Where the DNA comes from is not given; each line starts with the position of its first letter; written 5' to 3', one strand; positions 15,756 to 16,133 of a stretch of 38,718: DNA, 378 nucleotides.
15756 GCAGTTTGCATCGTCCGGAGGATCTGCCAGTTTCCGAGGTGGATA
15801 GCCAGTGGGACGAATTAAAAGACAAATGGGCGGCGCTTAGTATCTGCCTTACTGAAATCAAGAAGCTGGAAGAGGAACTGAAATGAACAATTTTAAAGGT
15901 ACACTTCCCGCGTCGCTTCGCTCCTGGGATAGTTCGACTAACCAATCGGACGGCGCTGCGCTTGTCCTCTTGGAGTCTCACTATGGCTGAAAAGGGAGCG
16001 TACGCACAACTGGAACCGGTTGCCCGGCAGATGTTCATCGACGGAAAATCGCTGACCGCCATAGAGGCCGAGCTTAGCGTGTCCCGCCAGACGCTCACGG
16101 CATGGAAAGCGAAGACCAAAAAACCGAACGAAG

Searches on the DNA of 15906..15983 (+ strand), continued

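Call 48: search_with_rna_model(model_id=R1, sources=[window, L002, L003, L004, L005, L006, L007, L008, L009, L010, L011, L012, L016, L017, L102, L103, L104, L105, L106, L107, L108], max_evalue=0.001, make_alignment=true)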
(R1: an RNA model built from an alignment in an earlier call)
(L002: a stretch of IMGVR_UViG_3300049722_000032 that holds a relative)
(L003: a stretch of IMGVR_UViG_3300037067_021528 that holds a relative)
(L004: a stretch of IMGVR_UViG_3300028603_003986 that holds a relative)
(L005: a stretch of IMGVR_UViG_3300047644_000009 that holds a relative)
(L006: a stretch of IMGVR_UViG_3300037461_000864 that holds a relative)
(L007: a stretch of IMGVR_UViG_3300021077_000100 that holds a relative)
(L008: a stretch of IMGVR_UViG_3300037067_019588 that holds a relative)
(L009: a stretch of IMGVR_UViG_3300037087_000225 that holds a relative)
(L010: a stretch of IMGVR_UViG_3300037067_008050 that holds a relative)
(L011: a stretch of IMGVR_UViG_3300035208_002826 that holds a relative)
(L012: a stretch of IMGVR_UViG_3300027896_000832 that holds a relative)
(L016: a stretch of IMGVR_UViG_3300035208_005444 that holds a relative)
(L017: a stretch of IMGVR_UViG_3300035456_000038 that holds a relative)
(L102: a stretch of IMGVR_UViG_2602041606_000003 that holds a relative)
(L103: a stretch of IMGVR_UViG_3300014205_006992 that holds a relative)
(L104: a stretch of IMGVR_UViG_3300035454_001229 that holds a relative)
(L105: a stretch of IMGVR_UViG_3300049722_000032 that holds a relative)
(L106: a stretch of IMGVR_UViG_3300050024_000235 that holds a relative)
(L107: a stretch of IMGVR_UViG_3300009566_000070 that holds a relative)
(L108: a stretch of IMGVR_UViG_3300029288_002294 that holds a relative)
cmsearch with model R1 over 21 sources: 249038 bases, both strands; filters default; matches with E-value up to 0.001: 64.
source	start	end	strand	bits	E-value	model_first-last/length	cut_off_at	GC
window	15906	15983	+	88.3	2.2e-18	1-78/78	no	0.59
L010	13592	13670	-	85.4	1.1e-17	1-78/78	no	0.54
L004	2718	2795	-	82.2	5.8e-17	1-78/78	no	0.56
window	30050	30128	+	80.9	1.2e-16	1-78/78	no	0.52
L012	3227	3304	-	79.8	2.2e-16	1-78/78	no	0.47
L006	4139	4216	-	76.7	1.2e-15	1-78/78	no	0.55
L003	2497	2575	-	74.8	3.4e-15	1-78/78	no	0.48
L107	12573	12651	+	71.8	1.7e-14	1-78/78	no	0.56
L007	5122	5200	+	71.6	1.9e-14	1-78/78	no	0.52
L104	3300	3377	+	68.3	1.1e-13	1-78/78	no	0.47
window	23160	23240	+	67.7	1.5e-13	1-78/78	no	0.52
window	9417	9496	+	65.4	5.7e-13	1-78/78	no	0.59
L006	9784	9860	-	63.9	1.3e-12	1-78/78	no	0.52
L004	6858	6935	-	63.5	1.5e-12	1-78/78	no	0.45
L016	1188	1263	+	63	2e-12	1-78/78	no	0.62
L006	8249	8326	-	61.6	4.4e-12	1-78/78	no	0.53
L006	3504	3581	+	60.1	9.9e-12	1-78/78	no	0.64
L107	1151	1228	-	59.1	1.7e-11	1-78/78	no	0.55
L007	9606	9681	+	59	1.8e-11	1-78/78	no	0.51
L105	972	1050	-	55.9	9.5e-11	1-78/78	no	0.47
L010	527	602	+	55.7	1.1e-10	1-78/78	no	0.37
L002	2817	2882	+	55.6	1.2e-10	1-78/78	no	0.59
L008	10829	10893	+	55.2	1.4e-10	1-78/78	no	0.52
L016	1404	1472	-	54.4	2.2e-10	1-78/78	no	0.59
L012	775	854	+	54.3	2.3e-10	1-78/78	no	0.44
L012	696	761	-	54.2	2.4e-10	1-78/78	no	0.55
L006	10551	10610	+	54.1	2.6e-10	1-78/78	no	0.55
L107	5865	5944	-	53.4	3.7e-10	1-78/78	no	0.56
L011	8171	8235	+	51.7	9.6e-10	1-78/78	no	0.54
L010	1554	1631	+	51.5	1e-09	1-78/78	no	0.41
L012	3927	4005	+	51.4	1.1e-09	1-78/78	no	0.51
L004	2475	2538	-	50.5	1.9e-09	1-78/78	no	0.56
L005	7349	7427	+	49.8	2.7e-09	1-78/78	no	0.52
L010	7478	7555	+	49.1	4e-09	1-78/78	no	0.53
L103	3406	3482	-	47.8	8e-09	1-78/78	no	0.62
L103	3795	3860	+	47.8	8.1e-09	1-78/78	no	0.61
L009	888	955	+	44.7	4.2e-08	1-78/78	no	0.59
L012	5479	5546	-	44.5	4.6e-08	1-78/78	no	0.56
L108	6359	6435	+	43.6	7.7e-08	1-78/78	no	0.61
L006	10323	10383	+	42.9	1.1e-07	1-78/78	no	0.56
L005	2492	2558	+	42.6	1.4e-07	1-78/78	no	0.6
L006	3813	3909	+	42.4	1.5e-07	1-78/78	no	0.55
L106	6094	6175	-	42.2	1.7e-07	1-78/78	no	0.56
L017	184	251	+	40.8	3.6e-07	1-78/78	no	0.53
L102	5295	5361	-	37.4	2.3e-06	1-78/78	no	0.58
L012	4405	4481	+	34.8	9.2e-06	1-78/78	no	0.57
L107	1855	1933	-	34.8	9.5e-06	1-78/78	no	0.46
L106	6357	6422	-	31.1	7e-05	1-78/78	no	0.52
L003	3985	4052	+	29.4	0.00018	1-78/78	no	0.51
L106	4713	4780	-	28.9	0.00023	1-78/78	no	0.54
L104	14041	14132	-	27.7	0.00045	1-78/78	no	0.46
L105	2755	2825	-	27.5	0.0005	1-78/78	no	0.52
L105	6559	6633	-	26.9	0.00067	1-78/78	no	0.44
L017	10248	10311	-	26.5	0.00085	1-78/78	no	0.52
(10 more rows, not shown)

Alignment A3: 64 matches aligned to the model, 153 columns, each read 5' to 3' on its own strand. Consensus structure (alignment columns), stored with it:
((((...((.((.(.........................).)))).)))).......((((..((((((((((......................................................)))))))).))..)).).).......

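Call 70: search_with_rna_model(model_id=R1, source=L110, max_evalue=0.01)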
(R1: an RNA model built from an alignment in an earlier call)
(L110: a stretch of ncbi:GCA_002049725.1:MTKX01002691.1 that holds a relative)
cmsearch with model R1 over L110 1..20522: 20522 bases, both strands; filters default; matches with E-value up to 0.01: 1.
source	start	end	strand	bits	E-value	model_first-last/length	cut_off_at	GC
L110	15809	15879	+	56.7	5.3e-12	1-78/78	no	0.48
